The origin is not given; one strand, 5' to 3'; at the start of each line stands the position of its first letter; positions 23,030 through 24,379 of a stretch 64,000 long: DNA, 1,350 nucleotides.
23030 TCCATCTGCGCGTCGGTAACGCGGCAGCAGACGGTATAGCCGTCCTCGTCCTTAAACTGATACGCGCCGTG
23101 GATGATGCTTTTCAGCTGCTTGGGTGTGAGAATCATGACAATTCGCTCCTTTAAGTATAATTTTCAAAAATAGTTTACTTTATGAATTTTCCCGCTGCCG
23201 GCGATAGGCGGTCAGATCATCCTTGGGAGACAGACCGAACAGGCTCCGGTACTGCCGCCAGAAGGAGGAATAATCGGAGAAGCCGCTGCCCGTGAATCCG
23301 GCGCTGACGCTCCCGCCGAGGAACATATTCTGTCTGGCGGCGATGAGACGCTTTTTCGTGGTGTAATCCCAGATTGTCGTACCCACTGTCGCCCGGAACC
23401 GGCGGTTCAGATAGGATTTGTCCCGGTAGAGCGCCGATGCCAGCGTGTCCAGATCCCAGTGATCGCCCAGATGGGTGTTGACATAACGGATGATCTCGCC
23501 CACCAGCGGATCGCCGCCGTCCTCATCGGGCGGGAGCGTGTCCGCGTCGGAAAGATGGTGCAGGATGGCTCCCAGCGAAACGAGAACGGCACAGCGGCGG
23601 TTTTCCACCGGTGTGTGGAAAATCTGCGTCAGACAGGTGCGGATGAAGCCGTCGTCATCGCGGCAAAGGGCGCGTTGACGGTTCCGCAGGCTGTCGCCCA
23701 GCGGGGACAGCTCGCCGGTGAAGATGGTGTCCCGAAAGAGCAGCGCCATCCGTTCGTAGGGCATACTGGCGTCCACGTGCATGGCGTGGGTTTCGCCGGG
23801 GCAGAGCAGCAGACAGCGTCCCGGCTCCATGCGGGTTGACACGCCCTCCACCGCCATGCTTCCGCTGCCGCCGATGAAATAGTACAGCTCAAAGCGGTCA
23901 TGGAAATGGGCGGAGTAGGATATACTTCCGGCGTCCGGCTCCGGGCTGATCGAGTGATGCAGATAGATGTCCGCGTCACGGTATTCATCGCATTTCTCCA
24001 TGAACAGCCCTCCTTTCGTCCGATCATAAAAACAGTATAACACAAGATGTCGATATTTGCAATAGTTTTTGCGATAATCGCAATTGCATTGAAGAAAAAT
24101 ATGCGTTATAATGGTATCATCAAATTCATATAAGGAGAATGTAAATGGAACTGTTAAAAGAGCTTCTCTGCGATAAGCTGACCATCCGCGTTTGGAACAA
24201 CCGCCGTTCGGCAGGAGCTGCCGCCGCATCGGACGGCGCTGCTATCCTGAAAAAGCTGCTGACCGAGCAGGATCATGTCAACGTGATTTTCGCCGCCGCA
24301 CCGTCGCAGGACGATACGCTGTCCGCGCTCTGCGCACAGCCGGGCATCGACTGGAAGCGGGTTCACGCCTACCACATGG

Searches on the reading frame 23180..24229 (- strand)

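Call 74: search_protein_families(library=pfam, proteins=[window:23180-24229:-], max_evalue=0.001)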
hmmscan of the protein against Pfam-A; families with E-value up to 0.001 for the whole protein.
window:23180-24229:- (349 aa): 4 families
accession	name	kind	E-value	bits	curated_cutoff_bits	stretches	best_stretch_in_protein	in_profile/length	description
PF02311.25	AraC_binding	-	2.5e-11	43.9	21.1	1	104-187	15-98/135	AraC-like ligand binding domain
PF12833.13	HTH_18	-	1.9e-10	41.3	33.6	1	263-337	1-76/80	Helix-turn-helix domain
PF07883.17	Cupin_2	-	9.3e-05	22.5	27.2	1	101-154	8-60/70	Cupin domain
PF00165.29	HTH_AraC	-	0.00022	21.7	26.6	0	255-286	6-37/42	Bacterial regulatory helix-turn-helix proteins, AraC family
